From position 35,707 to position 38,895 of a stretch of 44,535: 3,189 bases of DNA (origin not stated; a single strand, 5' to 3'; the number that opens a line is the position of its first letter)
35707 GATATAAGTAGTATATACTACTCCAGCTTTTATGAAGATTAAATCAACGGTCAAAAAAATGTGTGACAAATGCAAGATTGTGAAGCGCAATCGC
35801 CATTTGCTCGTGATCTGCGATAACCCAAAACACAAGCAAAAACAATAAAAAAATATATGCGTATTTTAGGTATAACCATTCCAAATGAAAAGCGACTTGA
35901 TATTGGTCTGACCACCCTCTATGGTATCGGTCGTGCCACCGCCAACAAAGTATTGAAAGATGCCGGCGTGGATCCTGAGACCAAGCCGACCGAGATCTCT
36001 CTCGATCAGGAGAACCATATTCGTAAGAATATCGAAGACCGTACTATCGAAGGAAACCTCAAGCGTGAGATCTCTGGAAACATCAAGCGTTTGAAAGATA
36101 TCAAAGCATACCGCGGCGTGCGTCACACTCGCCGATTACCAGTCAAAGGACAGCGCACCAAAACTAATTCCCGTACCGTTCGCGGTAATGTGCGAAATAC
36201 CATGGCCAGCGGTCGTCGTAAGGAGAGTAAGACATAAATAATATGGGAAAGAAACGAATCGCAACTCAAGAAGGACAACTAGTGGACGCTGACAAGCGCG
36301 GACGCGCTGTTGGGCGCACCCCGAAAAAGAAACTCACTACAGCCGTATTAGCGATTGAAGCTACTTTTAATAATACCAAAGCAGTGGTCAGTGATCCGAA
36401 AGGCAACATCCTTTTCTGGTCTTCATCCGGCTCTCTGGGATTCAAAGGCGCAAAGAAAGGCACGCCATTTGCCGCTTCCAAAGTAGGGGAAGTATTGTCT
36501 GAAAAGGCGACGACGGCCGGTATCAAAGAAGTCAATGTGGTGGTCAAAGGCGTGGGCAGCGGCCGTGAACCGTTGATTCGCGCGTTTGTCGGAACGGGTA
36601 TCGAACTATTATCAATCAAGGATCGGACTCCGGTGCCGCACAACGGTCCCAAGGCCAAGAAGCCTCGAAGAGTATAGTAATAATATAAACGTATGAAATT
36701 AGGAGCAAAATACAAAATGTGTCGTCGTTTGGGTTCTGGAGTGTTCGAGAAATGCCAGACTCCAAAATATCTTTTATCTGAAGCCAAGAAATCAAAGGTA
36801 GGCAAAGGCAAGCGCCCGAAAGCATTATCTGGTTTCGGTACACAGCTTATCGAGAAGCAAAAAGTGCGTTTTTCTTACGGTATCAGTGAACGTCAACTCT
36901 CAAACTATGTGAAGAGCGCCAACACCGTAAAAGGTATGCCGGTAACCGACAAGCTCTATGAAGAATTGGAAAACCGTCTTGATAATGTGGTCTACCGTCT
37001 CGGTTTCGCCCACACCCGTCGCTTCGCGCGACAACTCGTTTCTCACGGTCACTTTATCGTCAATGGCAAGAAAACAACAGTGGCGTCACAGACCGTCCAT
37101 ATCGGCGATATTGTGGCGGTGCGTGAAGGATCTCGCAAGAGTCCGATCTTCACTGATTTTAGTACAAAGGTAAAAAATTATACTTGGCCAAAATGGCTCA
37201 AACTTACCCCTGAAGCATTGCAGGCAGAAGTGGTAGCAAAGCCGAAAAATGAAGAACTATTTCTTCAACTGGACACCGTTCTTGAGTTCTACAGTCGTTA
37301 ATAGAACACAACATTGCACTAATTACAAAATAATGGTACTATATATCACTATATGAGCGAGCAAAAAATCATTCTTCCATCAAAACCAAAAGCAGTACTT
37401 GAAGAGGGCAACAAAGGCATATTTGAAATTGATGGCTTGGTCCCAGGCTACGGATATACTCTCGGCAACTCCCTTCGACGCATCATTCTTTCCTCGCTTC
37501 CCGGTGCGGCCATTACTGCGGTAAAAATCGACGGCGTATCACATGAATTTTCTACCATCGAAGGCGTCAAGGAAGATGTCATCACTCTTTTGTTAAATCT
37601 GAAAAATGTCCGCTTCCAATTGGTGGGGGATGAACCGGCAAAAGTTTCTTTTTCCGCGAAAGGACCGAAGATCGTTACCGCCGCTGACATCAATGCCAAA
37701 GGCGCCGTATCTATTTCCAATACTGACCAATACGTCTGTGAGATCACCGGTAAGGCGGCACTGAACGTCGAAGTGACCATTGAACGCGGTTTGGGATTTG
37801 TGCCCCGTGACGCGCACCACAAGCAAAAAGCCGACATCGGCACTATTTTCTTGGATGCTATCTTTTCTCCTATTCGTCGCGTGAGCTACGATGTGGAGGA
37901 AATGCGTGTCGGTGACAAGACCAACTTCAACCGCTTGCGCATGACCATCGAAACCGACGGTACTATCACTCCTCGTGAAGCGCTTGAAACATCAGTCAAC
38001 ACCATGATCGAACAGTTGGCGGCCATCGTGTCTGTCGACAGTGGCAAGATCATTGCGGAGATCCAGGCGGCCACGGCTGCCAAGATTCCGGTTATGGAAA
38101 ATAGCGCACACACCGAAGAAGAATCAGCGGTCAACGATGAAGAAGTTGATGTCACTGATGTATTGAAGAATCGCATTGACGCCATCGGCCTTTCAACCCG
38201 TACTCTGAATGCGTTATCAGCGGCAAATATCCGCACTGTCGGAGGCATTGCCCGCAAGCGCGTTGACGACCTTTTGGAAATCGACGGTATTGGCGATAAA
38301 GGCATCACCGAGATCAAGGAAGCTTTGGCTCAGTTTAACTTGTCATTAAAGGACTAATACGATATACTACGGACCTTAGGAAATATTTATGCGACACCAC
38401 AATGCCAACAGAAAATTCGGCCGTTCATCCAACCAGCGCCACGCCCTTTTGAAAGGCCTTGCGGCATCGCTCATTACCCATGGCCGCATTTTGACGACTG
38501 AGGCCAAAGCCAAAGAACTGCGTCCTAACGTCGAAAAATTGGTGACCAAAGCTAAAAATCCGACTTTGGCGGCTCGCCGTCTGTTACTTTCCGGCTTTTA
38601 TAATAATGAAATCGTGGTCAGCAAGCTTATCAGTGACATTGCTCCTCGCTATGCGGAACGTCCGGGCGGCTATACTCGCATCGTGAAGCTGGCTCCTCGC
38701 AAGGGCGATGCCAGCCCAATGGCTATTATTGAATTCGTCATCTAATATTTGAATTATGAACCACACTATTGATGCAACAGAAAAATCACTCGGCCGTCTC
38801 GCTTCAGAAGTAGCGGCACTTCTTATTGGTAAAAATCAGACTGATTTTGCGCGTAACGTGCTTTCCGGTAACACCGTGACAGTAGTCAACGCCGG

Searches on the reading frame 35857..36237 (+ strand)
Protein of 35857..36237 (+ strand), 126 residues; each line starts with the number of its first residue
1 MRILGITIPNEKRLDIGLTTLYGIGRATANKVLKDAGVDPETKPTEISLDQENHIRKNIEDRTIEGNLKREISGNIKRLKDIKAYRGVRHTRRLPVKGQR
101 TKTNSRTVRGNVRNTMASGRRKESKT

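Call 44: search_protein_families(library=pfam, proteins=[window:35857-36237:+], max_evalue=0.001)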
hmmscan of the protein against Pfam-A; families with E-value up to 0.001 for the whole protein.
window:35857-36237:+ (126 aa): 1 family
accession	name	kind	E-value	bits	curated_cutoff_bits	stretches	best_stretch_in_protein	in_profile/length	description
PF00416.27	Ribosomal_S13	-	1.2e-26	94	31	2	60-107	81-128/128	Ribosomal protein S13/S18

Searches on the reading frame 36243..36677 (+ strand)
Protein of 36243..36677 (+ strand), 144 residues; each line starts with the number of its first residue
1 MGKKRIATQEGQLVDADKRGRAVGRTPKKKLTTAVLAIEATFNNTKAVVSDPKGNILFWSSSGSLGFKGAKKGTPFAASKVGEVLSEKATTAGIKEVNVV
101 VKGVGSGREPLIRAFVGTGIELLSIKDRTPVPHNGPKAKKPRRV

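Call 44: search_protein_families(library=pfam, proteins=[window:36243-36677:+], max_evalue=0.001)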
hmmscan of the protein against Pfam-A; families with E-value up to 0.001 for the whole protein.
window:36243-36677:+ (144 aa): 1 family
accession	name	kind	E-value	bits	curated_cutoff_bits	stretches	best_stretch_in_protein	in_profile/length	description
PF00411.24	Ribosomal_S11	-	7.6e-31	107.2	25.1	1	35-143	2-110/110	Ribosomal protein S11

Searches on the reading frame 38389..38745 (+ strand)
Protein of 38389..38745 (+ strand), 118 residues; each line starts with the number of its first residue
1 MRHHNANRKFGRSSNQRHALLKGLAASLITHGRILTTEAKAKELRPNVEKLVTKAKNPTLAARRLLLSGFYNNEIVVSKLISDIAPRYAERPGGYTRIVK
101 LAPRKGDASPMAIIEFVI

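Call 44: search_protein_families(library=pfam, proteins=[window:38389-38745:+], max_evalue=0.001)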
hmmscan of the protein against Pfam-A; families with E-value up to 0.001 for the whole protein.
window:38389-38745:+ (118 aa): 1 family
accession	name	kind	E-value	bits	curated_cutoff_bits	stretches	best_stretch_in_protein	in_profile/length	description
PF01196.24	Ribosomal_L17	-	1.1e-35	122.8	27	1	20-117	1-97/97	Ribosomal protein L17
